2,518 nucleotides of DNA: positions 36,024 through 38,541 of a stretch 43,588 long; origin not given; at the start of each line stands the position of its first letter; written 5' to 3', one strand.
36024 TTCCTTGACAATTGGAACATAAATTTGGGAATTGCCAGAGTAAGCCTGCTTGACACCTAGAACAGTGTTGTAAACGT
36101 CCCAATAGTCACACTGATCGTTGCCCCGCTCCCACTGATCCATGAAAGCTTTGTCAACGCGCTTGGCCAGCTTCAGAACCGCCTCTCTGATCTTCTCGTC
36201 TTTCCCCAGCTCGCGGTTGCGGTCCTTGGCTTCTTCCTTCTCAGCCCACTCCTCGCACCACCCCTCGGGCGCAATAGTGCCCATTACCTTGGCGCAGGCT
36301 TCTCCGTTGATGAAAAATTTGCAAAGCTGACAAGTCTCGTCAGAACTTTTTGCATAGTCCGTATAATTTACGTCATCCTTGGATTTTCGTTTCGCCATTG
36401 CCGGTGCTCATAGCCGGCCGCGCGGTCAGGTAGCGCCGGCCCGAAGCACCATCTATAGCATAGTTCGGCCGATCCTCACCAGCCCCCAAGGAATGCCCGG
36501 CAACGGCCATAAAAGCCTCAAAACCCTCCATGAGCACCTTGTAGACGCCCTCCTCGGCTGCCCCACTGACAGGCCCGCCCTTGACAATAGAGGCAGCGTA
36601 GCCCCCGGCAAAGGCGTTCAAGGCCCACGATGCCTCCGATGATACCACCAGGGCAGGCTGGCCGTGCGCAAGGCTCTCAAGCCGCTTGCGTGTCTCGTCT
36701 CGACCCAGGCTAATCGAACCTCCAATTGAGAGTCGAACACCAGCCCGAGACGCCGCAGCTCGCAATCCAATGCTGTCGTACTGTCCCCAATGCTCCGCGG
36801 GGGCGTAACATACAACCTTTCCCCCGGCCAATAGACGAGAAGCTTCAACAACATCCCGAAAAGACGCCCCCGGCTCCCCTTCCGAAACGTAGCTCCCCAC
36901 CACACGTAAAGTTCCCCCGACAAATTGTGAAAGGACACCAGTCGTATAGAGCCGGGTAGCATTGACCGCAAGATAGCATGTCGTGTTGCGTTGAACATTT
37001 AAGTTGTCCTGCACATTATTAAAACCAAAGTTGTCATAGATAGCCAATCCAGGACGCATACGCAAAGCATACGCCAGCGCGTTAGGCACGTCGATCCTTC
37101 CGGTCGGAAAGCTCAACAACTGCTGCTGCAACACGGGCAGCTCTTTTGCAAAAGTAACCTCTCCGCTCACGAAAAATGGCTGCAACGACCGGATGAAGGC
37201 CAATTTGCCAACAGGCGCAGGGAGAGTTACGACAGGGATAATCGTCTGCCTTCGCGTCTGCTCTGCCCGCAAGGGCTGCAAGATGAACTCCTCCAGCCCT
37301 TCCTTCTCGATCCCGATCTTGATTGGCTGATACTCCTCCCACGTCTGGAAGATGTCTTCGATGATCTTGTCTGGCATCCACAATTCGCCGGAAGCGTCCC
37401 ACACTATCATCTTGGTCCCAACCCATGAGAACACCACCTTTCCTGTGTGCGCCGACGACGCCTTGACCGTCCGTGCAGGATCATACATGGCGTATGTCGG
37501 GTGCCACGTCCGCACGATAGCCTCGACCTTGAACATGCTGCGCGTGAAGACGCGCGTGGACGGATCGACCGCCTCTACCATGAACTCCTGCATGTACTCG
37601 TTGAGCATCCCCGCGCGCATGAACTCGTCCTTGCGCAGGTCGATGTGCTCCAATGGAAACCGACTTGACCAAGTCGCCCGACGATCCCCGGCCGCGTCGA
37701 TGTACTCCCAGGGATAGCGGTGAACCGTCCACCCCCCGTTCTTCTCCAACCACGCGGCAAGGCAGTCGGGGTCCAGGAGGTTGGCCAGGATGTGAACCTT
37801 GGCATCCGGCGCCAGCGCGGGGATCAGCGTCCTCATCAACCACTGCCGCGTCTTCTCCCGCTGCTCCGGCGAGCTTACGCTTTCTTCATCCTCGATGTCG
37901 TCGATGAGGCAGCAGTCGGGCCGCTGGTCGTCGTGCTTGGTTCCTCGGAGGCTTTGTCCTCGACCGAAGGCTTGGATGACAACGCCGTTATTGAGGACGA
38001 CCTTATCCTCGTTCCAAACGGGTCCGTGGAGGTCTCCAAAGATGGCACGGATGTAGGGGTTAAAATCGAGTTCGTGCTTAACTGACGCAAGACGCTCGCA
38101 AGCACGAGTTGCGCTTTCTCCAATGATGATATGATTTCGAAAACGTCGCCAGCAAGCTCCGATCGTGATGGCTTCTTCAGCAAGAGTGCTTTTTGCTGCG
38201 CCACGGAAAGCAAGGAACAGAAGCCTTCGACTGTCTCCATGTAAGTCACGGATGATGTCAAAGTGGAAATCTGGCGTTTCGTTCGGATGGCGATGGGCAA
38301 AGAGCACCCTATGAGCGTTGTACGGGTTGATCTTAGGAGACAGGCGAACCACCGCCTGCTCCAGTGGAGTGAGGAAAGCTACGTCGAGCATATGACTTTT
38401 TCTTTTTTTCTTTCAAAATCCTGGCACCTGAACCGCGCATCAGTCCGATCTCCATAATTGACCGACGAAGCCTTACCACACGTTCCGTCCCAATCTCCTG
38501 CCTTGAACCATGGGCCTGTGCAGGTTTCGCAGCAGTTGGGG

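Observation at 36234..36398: HiPIP-like [4Fe-4S] cysteine signature at the N-terminus of the portal ORF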

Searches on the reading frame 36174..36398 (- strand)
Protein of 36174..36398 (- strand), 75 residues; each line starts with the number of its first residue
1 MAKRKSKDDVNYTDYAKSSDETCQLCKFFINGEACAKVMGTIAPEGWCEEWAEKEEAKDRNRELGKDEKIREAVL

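Call 3: search_protein_families(library=pfam, proteins=[window:36174-36398:-], max_evalue=10)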
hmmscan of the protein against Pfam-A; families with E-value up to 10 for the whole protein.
seq(75 aa): 1 family
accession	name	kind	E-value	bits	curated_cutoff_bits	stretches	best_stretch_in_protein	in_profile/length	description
PF01355.22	HIPIP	-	0.0046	17.7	22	1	9-52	19-66/66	High potential iron-sulfur protein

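Call 4: search_protein_families(library=phrogs, proteins=[window:36174-36398:-], max_evalue=1)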
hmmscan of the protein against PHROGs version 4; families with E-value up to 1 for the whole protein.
seq(75 aa): 1 family
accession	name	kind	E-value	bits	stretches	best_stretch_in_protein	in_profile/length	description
phrog_4265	-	unknown function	0.042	14.6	1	19-72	39-92/280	-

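Call 5: search_solved_structures(query=window:36174-36398:-, max_evalue=10, show_alignments=3)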
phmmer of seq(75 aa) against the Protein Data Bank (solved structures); distinct sequences matched with E-value up to 10: 8.
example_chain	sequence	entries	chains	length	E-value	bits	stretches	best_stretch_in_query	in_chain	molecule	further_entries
3h31_A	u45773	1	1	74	1.3e-05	28.6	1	6-54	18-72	High potential iron-sulfur protein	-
6xyv_A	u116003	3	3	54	0.0086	19.6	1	2-54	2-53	PioC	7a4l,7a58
1hlq_A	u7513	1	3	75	0.24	15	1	12-54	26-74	HIGH-POTENTIAL IRON-SULFUR PROTEIN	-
7dvq_0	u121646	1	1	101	0.75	13.5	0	10-51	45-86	Cysteine-rich PDZ-binding protein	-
6a4z_A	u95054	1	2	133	0.8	13.4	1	9-56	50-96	ChaP protein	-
1v9x_A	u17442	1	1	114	0.87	13.2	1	13-34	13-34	poly (ADP-ribose) polymerase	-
7wb2_A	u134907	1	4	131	1.9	12.2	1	10-56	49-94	ChaP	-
7w5e_A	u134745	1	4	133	1.9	12.2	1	10-56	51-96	ChaP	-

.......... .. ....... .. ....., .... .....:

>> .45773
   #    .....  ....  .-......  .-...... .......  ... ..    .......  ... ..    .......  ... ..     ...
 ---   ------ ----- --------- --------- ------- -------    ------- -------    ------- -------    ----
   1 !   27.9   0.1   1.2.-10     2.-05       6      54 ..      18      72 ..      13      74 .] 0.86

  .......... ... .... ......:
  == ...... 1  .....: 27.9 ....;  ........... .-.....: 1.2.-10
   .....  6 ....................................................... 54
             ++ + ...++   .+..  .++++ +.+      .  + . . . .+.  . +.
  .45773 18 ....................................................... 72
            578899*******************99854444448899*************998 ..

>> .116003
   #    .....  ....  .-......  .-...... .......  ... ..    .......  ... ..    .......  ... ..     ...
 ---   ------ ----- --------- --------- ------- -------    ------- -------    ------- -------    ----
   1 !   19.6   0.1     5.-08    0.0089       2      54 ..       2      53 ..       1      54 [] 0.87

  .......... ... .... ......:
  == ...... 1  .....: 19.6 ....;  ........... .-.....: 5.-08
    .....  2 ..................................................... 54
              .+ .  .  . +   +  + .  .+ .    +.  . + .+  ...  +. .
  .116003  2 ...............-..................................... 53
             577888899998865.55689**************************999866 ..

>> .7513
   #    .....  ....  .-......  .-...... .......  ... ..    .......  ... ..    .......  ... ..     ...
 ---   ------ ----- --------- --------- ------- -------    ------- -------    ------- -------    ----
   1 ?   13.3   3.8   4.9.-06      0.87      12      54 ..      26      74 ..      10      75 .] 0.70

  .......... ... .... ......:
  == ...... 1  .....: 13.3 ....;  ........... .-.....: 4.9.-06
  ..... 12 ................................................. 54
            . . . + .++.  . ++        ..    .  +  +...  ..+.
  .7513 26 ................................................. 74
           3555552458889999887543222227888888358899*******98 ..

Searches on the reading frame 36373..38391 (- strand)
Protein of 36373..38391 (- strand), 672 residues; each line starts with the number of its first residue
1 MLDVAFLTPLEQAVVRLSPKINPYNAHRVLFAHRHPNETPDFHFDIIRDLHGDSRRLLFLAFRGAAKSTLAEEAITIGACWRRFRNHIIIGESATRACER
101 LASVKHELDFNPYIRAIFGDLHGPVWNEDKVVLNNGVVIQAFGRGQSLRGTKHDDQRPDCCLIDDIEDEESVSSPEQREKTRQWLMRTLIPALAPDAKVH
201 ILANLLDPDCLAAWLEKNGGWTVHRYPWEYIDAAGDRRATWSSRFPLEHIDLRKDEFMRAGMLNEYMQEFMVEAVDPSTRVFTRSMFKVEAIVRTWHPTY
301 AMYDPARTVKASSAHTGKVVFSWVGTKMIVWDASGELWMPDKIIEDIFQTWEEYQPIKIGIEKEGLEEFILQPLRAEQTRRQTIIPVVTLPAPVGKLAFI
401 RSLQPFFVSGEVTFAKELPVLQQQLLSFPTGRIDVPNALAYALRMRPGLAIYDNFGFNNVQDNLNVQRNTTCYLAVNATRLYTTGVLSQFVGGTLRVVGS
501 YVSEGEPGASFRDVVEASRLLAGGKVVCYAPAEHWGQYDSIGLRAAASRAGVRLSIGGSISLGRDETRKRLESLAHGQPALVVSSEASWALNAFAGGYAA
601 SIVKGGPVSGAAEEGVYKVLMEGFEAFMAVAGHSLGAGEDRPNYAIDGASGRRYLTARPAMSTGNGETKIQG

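Call 4: search_protein_families(library=phrogs, proteins=[window:36373-38391:-], max_evalue=1)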
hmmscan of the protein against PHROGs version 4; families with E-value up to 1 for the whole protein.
window:36373-38391:- (672 aa): 3 families
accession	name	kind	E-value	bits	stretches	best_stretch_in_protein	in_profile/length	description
phrog_38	-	head and packaging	2.6e-61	209.3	1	31-450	287-707/760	terminase large subunit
phrog_14112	-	unknown function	1.4e-08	35.6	1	45-181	92-235/247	-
phrog_28155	-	head and packaging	0.26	12.1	1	127-189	130-187/260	terminase large subunit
